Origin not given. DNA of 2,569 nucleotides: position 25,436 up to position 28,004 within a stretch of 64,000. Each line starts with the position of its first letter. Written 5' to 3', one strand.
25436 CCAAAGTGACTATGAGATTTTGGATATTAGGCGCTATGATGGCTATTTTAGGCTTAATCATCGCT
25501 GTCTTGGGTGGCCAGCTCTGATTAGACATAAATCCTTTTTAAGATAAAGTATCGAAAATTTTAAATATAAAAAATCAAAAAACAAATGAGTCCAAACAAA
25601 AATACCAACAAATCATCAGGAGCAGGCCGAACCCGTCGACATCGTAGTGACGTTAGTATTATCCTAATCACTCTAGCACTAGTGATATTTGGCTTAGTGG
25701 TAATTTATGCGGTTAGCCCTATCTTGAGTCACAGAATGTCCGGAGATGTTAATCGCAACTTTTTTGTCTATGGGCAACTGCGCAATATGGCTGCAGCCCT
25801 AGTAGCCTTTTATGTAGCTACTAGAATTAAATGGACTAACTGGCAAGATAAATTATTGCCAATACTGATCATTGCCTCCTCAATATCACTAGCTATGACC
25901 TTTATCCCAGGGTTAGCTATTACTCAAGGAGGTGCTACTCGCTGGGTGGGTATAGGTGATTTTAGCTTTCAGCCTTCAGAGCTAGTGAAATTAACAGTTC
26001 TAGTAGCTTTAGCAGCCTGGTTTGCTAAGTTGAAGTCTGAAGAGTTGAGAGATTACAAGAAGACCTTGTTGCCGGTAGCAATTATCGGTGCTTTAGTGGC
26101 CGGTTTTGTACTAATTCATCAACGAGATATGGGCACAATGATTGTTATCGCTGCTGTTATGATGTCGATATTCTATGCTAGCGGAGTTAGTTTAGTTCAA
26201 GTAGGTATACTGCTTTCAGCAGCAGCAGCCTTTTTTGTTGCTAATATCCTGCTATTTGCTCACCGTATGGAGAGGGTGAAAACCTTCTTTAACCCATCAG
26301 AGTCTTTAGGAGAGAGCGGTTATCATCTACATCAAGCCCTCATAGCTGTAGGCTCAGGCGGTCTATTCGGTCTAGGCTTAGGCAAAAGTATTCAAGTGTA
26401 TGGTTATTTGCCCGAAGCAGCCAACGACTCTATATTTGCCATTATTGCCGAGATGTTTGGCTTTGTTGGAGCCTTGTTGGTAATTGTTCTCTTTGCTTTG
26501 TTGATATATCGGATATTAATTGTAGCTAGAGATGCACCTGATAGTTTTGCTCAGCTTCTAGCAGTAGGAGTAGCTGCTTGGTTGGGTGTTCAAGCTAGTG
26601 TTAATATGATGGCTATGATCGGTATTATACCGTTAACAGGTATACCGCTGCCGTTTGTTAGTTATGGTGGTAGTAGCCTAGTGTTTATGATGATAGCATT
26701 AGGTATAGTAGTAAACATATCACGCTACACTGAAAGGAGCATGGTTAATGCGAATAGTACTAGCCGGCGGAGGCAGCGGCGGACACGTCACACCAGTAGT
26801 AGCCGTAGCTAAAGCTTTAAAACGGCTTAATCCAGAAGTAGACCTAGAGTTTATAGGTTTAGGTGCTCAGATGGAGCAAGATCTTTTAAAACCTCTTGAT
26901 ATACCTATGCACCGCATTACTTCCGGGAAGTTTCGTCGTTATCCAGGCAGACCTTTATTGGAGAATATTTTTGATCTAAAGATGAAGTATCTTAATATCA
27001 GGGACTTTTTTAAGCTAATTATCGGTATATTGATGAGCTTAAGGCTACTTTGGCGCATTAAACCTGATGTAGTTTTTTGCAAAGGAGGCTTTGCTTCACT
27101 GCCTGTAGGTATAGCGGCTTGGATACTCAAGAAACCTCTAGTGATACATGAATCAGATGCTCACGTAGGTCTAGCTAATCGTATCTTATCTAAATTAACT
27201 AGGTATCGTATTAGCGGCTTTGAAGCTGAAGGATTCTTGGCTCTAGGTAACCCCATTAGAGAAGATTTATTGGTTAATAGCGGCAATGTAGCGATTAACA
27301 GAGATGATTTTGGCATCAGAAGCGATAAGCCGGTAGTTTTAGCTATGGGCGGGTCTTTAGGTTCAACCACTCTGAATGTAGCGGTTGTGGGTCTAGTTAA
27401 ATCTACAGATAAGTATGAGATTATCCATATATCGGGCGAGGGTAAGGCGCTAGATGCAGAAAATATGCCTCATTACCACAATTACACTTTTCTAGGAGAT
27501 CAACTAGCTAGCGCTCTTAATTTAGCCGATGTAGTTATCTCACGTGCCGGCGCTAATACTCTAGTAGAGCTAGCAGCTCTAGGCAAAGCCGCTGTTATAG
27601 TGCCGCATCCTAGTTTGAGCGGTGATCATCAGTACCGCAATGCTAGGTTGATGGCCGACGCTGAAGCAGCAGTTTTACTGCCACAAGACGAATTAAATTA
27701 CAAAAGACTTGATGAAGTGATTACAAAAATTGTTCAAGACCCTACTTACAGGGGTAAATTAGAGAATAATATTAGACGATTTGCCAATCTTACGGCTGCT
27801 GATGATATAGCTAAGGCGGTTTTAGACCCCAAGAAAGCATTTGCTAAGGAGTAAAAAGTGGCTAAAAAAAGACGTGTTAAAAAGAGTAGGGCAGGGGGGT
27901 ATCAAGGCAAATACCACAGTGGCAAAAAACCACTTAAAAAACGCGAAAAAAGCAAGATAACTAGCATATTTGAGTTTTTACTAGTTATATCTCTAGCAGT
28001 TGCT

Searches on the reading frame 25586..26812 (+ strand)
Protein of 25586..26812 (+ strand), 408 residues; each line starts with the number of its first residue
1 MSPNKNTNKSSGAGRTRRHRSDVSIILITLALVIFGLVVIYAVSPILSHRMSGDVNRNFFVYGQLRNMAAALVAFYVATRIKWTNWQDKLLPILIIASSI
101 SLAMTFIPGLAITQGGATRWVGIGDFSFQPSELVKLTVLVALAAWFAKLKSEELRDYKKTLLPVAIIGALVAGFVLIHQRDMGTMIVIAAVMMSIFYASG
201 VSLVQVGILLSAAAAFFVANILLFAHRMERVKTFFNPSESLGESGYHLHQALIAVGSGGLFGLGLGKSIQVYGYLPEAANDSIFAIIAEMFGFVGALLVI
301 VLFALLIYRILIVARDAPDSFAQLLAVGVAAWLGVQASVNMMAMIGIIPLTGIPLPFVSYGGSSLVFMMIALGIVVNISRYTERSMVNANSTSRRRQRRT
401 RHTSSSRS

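Call 43: search_protein_families(library=pfam, proteins=[window:25586-26812:+], max_evalue=0.001)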
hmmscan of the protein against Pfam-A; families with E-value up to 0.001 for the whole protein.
window:25586-26812:+ (408 aa): 1 family
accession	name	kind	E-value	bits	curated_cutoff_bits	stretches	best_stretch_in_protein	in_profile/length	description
PF01098.24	FTSW_RODA_SPOVE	-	3e-92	309.8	26.4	1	25-382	4-354/356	Cell cycle protein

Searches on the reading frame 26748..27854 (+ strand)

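Call 43: search_protein_families(library=pfam, proteins=[window:26748-27854:+], max_evalue=0.001)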
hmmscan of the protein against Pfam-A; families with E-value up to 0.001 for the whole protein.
window:26748-27854:+ (368 aa): 3 families
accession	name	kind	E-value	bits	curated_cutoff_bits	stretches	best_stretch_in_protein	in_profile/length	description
PF03033.26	Glyco_transf_28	-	2.1e-29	102.8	26.2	1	3-150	1-133/139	Glycosyltransferase family 28 N-terminal domain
PF04101.22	Glyco_tran_28_C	-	1.5e-28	100.4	22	1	196-343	1-152/166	Glycosyltransferase family 28 C-terminal domain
PF06722.18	EryCIII-like_C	-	0.00022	21.7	31.7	1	253-337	41-121/145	Erythromycin biosynthesis protein CIII-like, C-terminal domain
